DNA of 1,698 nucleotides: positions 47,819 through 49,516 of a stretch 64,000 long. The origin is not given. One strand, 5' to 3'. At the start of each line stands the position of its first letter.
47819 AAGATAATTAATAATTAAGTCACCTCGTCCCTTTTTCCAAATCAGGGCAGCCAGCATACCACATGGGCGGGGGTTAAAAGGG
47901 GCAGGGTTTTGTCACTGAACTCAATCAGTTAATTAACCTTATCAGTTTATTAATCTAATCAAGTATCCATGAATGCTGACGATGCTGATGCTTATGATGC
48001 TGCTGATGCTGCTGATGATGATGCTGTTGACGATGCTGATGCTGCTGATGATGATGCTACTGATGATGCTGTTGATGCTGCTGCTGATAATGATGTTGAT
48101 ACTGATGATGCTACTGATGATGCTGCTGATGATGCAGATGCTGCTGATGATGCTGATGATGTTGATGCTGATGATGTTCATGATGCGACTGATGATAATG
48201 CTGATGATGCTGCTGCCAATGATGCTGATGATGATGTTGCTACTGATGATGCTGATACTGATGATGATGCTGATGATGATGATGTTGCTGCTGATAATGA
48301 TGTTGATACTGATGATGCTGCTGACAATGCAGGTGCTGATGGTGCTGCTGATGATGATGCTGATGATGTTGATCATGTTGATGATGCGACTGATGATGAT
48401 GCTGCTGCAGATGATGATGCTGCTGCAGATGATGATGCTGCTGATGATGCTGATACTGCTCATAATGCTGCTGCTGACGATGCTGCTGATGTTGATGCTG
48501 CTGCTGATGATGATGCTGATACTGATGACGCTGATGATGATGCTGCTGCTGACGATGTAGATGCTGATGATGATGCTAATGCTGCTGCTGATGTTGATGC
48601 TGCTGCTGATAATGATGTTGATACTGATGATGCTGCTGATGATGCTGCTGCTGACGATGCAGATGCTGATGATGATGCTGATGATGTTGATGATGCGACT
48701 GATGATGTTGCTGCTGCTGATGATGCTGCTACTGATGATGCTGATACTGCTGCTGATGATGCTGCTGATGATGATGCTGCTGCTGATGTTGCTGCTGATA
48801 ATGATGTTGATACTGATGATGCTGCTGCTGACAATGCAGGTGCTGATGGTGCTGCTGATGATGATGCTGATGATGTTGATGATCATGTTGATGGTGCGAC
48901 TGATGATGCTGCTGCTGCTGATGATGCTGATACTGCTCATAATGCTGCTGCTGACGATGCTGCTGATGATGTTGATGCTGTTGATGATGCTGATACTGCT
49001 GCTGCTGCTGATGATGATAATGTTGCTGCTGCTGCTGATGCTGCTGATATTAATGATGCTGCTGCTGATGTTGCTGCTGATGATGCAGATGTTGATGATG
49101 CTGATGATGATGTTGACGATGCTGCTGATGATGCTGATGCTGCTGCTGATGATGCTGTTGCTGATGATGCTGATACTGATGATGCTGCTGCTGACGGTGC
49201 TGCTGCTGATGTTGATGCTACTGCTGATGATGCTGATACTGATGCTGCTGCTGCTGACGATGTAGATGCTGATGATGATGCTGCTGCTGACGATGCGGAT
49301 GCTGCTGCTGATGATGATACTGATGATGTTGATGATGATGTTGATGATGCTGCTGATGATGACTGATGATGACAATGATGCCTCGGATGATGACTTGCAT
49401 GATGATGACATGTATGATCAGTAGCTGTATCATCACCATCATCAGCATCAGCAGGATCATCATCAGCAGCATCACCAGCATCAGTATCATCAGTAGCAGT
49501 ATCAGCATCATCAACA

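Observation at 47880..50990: Tail-to-tail inverted pair of poly(Asp/Ala) ORFs built from GATGCT cryptic repeats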

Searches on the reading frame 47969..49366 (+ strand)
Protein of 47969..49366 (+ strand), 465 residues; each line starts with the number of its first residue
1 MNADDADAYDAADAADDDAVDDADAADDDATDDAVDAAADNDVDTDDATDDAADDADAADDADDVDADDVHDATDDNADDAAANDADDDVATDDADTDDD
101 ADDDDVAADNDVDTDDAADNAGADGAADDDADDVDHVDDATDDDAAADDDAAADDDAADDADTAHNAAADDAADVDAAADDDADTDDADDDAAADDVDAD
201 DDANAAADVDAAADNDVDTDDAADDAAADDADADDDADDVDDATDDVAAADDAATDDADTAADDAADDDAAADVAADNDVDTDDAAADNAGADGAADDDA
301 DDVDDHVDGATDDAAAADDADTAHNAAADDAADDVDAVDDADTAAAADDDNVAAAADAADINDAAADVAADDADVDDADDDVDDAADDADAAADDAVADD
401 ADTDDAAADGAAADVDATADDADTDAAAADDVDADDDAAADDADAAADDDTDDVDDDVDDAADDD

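Call 8: find_encoding_contigs(protein=window:47969-49366:+, flank=10000, max_places=6)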
Protein window:47969-49366:+ (465 aa): no gene with exactly this product is on record in the collection.

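Call 9: search_protein_families(library=pfam, proteins=[window:47969-49363:+], max_evalue=0.01)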
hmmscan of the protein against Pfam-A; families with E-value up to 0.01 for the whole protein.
window:47969-49363:+ (465 aa): 0 families

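Call 11: find_homologous_proteins(query=window:47969-49363:+, max_evalue=0.001)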
Query window:47969-49363:+: 8000 candidates shared short words with the query, none scored E <= 0.001.
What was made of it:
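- Tried and rejected: Word-indexed phmmer search against 5.8 billion clusters: no hit at E <= 1e-3 (call 11).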

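Call 24: list_cluster_members(proteins=[window:47969-49363:+, window:50438-50878:-, window:52865-53665:+, P0001])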
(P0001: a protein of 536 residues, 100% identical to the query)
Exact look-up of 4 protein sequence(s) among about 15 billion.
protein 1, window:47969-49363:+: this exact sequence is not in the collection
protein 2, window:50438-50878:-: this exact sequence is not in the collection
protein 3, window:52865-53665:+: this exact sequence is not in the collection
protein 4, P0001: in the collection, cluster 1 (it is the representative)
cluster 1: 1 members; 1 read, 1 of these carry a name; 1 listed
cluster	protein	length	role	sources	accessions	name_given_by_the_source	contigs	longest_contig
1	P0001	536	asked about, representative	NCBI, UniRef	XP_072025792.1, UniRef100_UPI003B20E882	uncharacterized protein [Amphiura filiformis] | uncharacterized protein n=1 Tax=Amphiura filiformis TaxID=82378 RepID=UPI003B20E882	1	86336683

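Call 44: search_protein_representatives(protein=window:47969-49363:+)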
Query: 465 residues. Proteins with E-value up to 0.001 (for the whole library): 0; up to 1e-10: 0; up to 1e-30: 0. The best 0 are listed.
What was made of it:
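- On Secreted Asp-rich skeletal matrix protein gene: No homologue in calls 11 and 44.
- On hpRNA / endo-siRNA hairpin locus: No related protein or gene was found (calls 11, 44).
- No homologue was found (calls 11, 44). No progenitor or target gene was found (calls 11, 44).
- Tried and rejected: Full phmmer search against 1.84 billion representatives: 0 hits (call 44).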
